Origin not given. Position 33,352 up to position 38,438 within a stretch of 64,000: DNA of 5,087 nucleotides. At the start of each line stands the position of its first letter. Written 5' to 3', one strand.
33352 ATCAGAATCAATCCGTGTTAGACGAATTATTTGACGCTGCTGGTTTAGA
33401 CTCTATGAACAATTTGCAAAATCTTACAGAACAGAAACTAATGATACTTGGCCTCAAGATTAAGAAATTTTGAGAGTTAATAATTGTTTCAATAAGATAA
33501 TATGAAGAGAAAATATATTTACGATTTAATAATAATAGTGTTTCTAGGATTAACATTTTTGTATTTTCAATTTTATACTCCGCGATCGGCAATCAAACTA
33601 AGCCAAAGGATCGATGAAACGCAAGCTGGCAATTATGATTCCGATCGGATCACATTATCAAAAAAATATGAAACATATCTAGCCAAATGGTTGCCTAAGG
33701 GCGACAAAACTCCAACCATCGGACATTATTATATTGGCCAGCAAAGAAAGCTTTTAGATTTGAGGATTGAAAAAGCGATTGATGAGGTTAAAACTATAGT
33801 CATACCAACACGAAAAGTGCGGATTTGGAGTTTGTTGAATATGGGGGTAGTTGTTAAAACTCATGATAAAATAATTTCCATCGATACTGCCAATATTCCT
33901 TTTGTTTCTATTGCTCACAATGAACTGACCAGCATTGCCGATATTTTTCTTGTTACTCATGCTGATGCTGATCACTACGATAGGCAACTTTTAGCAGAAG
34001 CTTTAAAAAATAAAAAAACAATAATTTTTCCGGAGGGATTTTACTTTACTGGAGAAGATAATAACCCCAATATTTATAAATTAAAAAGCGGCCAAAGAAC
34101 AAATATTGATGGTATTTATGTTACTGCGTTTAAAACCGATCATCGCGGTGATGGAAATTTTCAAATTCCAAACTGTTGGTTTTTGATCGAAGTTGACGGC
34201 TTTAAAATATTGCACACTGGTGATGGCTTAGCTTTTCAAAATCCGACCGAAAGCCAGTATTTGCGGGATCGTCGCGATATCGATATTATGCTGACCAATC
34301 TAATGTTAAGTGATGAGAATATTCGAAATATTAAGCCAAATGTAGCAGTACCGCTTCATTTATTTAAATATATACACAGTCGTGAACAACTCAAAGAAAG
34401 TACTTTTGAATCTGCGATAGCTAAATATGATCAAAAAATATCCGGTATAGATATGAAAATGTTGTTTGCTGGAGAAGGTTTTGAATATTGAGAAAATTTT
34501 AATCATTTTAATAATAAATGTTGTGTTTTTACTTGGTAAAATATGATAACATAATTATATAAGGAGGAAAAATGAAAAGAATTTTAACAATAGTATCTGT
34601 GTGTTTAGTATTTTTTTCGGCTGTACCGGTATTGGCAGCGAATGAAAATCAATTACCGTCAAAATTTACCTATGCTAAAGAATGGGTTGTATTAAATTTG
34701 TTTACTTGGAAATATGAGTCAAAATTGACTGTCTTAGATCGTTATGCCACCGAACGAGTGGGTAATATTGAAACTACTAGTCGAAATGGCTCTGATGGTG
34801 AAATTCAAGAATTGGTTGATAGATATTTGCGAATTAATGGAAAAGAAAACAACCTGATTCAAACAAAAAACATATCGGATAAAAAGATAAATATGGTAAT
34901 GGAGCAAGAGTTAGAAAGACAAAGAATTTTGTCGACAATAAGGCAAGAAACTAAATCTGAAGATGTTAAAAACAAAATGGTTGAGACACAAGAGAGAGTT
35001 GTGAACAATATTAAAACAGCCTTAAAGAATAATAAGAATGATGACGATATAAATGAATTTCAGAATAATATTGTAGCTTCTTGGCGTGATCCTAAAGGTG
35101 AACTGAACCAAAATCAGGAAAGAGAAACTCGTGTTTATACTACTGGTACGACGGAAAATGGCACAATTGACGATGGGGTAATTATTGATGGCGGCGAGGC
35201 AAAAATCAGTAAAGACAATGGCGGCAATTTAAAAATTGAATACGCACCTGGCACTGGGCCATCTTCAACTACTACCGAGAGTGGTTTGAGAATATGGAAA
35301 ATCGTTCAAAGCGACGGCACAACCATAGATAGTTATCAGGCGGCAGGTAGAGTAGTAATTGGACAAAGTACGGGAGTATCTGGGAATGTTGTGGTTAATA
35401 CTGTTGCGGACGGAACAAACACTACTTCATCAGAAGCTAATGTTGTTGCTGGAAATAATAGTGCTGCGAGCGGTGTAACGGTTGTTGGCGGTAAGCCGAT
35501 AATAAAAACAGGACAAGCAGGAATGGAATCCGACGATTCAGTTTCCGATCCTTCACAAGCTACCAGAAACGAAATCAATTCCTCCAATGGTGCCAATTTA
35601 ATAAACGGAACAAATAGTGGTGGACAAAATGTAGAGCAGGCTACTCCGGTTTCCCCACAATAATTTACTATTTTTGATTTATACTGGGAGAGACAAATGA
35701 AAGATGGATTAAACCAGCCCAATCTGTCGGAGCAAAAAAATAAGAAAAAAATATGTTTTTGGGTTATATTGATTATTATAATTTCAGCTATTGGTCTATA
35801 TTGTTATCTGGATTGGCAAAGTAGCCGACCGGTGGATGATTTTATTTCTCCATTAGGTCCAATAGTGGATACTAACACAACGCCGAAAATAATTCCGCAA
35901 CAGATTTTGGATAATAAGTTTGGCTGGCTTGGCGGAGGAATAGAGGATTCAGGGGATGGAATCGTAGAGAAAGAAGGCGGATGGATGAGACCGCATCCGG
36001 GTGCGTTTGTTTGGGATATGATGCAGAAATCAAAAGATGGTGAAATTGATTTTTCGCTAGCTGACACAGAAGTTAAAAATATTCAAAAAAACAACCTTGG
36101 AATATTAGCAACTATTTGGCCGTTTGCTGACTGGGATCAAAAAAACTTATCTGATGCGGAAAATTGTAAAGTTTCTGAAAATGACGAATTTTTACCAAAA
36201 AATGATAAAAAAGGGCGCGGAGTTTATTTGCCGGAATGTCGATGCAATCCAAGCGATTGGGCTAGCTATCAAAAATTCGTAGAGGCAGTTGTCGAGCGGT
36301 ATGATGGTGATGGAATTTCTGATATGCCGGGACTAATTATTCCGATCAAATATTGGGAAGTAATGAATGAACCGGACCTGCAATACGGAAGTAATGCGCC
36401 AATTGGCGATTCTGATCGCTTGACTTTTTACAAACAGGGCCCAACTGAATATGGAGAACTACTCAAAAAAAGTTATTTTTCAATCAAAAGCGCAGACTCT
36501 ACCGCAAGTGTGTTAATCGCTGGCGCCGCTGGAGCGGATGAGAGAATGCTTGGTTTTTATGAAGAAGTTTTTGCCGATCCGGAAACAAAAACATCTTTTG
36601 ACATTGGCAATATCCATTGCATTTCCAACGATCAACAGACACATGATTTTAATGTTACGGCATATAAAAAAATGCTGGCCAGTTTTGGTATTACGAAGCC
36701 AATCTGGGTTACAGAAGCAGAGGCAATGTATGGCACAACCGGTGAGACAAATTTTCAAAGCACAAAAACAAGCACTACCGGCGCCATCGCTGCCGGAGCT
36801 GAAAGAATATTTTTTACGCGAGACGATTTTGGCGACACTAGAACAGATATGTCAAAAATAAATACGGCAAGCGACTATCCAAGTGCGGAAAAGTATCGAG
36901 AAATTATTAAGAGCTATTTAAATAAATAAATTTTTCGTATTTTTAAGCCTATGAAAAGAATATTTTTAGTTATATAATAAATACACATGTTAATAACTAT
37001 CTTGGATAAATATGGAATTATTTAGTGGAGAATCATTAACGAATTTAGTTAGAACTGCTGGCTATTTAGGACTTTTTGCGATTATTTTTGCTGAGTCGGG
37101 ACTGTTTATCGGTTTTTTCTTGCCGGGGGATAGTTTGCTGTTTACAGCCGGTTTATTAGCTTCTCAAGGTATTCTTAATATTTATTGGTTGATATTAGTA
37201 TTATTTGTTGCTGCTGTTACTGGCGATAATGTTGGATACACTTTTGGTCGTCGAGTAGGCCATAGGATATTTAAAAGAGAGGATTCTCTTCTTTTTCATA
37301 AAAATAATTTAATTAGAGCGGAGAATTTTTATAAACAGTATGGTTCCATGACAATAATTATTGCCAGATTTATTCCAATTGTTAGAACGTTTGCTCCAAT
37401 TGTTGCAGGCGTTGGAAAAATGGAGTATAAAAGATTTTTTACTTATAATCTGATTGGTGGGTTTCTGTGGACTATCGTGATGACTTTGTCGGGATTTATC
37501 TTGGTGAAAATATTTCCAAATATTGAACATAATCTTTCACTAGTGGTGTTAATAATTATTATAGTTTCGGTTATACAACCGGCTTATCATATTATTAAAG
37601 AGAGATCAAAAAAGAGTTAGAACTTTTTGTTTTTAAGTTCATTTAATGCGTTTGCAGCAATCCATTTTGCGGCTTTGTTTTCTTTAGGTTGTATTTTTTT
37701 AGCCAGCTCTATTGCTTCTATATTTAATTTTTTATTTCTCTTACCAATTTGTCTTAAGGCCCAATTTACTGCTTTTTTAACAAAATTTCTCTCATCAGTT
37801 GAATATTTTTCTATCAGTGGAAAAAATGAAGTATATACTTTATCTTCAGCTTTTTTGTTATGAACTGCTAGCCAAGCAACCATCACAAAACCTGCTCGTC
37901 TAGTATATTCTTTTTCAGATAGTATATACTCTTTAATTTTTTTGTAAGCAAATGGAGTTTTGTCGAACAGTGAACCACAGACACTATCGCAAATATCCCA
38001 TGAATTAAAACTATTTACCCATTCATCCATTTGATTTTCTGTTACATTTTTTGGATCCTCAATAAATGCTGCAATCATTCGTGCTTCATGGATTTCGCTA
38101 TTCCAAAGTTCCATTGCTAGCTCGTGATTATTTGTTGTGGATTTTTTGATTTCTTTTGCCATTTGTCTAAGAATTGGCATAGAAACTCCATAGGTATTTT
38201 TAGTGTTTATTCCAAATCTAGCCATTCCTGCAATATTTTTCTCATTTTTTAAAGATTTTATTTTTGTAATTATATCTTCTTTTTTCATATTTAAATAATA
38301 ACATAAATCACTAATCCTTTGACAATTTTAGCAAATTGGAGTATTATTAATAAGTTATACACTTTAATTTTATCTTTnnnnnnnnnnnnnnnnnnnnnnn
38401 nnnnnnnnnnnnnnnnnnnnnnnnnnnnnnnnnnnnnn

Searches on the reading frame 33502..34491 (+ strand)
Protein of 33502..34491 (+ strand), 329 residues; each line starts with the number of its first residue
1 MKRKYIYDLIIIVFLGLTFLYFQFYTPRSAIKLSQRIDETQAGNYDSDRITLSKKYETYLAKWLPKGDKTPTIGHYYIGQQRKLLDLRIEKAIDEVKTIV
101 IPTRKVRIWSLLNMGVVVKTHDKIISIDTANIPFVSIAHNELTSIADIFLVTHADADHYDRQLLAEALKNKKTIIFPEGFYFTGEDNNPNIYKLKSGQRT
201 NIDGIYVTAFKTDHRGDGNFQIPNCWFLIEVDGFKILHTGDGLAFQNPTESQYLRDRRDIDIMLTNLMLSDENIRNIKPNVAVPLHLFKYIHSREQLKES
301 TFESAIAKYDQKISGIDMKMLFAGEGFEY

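Call 95: search_protein_families(library=pfam, proteins=[window:33502-34491:+], max_evalue=0.000001)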
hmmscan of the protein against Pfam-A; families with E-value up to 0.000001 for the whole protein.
window:33502-34491:+ (329 aa): 1 family
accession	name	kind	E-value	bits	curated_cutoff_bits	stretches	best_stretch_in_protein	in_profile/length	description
PF13483.12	Lactamase_B_3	-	1e-11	45.5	24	1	139-265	30-131/160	Beta-lactamase superfamily domain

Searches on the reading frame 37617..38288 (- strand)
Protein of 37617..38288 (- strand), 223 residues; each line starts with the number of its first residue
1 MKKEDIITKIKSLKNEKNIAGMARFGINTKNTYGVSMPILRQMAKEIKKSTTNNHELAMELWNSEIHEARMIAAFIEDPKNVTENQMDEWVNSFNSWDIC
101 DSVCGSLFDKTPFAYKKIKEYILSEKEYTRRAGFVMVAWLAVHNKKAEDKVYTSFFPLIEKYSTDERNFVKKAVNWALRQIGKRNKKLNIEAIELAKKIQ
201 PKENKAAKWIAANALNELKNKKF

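Call 96: search_protein_families(library=pfam, proteins=[window:37617-38288:-], max_evalue=0.000001)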
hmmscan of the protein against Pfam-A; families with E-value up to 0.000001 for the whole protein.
window:37617-38288:- (223 aa): 1 family
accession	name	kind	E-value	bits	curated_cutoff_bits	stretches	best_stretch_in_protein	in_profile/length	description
PF08713.17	DNA_alkylation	-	1.3e-40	139.8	21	1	7-202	2-197/213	DNA alkylation repair enzyme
